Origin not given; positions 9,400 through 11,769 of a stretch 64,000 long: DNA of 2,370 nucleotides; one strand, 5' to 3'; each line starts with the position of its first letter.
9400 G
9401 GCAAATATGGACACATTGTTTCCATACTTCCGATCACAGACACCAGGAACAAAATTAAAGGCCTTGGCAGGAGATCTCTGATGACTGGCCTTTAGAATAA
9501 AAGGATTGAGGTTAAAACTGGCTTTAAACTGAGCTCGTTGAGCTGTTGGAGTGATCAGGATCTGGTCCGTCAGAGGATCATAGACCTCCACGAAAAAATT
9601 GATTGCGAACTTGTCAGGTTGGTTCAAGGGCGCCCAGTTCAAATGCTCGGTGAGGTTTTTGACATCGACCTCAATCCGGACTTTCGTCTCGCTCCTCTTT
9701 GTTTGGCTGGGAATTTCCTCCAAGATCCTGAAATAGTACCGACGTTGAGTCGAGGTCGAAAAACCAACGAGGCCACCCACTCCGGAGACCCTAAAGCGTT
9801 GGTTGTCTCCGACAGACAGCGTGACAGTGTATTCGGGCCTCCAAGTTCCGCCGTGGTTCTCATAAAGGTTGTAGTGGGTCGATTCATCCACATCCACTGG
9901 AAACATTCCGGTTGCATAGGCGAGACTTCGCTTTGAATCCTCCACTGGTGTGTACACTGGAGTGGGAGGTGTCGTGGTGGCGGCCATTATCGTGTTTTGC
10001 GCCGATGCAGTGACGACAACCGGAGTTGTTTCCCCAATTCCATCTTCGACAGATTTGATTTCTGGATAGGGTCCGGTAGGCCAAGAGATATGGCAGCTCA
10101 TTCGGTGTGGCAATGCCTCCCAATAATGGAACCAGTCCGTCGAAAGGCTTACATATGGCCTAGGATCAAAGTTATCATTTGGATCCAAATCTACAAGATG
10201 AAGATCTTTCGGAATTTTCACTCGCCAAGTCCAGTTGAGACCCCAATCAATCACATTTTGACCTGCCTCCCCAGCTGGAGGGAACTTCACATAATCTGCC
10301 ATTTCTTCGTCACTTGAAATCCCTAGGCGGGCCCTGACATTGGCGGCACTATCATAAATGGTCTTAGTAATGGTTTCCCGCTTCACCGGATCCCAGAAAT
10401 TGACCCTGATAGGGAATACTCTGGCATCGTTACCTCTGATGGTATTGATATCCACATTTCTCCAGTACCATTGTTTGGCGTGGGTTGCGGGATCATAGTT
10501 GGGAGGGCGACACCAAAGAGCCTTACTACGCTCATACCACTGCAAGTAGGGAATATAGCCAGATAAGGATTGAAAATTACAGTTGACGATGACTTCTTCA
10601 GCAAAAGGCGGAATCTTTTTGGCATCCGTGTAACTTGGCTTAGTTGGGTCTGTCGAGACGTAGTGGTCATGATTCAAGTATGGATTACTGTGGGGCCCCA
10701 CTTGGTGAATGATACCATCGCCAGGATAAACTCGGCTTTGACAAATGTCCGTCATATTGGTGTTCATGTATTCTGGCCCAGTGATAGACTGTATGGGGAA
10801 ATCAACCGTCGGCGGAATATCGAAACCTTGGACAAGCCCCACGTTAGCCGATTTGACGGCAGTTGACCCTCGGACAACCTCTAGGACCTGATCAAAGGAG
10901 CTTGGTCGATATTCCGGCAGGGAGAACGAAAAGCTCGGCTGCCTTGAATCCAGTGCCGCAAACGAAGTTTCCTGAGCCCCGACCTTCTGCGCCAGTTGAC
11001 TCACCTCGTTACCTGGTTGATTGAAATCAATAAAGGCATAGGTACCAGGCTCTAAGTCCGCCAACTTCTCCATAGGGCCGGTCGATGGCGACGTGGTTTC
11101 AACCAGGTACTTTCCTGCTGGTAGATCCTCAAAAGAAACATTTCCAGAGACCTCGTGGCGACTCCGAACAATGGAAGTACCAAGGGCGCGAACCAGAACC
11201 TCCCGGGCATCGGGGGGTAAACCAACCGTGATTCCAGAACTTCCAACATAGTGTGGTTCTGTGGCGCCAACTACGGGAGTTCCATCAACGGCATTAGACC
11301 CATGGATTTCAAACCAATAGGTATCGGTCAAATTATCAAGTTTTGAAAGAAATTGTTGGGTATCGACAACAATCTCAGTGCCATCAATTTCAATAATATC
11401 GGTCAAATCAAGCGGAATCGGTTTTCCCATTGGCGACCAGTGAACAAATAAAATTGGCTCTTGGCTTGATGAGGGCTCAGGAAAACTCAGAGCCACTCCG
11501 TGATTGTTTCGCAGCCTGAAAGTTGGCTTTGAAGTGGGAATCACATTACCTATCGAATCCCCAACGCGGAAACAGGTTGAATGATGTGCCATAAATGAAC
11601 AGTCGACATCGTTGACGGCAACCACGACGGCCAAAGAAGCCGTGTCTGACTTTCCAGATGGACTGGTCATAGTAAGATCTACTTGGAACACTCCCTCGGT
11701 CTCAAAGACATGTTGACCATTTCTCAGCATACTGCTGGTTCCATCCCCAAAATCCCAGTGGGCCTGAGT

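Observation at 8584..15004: Polymorphic-toxin-style giant exoprotein: PKD-repeat stalk carrying a MepA/LAS-type peptidoglycan endopeptidase-like tip, with no known delivery machinery nearby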

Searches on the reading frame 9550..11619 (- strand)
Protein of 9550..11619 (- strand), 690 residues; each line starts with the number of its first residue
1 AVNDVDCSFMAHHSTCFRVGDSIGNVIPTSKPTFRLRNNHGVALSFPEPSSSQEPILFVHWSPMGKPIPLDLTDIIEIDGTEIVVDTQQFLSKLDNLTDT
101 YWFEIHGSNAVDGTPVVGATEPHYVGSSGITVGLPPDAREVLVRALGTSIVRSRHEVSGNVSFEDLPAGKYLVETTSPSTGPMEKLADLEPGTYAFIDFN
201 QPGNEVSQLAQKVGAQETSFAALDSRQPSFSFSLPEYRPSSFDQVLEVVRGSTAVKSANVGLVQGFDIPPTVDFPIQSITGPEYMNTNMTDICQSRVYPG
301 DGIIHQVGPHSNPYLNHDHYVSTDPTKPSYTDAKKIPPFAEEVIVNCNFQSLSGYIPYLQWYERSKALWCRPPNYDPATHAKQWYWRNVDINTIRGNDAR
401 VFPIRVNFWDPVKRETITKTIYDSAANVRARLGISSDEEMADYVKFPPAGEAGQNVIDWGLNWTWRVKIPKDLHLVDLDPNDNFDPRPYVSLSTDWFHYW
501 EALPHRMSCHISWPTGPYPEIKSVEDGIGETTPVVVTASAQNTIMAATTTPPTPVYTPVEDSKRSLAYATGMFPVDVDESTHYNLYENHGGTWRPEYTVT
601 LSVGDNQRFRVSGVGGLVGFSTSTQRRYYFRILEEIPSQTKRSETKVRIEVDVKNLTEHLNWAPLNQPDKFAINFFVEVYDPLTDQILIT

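Call 77: search_protein_families(library=pfam, proteins=[window:9550-11619:-], max_evalue=5)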
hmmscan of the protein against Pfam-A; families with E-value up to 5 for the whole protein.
window:9550-11619:- (690 aa): 1 family
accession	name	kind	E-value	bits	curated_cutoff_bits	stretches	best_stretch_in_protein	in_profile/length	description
PF17210.9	SdrD_B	-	0.077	13.6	29.7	1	126-179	23-68/112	SdrD B-like domain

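Call 107: search_solved_structures(query=A11, max_evalue=5, show_alignments=2)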
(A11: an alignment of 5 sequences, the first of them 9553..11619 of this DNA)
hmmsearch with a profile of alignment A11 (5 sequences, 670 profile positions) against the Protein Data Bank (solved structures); distinct sequences matched with E-value up to 5: 1.
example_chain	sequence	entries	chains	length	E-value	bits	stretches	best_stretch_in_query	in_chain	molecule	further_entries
3lwz_A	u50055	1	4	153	0.19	13.4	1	183-249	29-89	3-dehydroquinate dehydratase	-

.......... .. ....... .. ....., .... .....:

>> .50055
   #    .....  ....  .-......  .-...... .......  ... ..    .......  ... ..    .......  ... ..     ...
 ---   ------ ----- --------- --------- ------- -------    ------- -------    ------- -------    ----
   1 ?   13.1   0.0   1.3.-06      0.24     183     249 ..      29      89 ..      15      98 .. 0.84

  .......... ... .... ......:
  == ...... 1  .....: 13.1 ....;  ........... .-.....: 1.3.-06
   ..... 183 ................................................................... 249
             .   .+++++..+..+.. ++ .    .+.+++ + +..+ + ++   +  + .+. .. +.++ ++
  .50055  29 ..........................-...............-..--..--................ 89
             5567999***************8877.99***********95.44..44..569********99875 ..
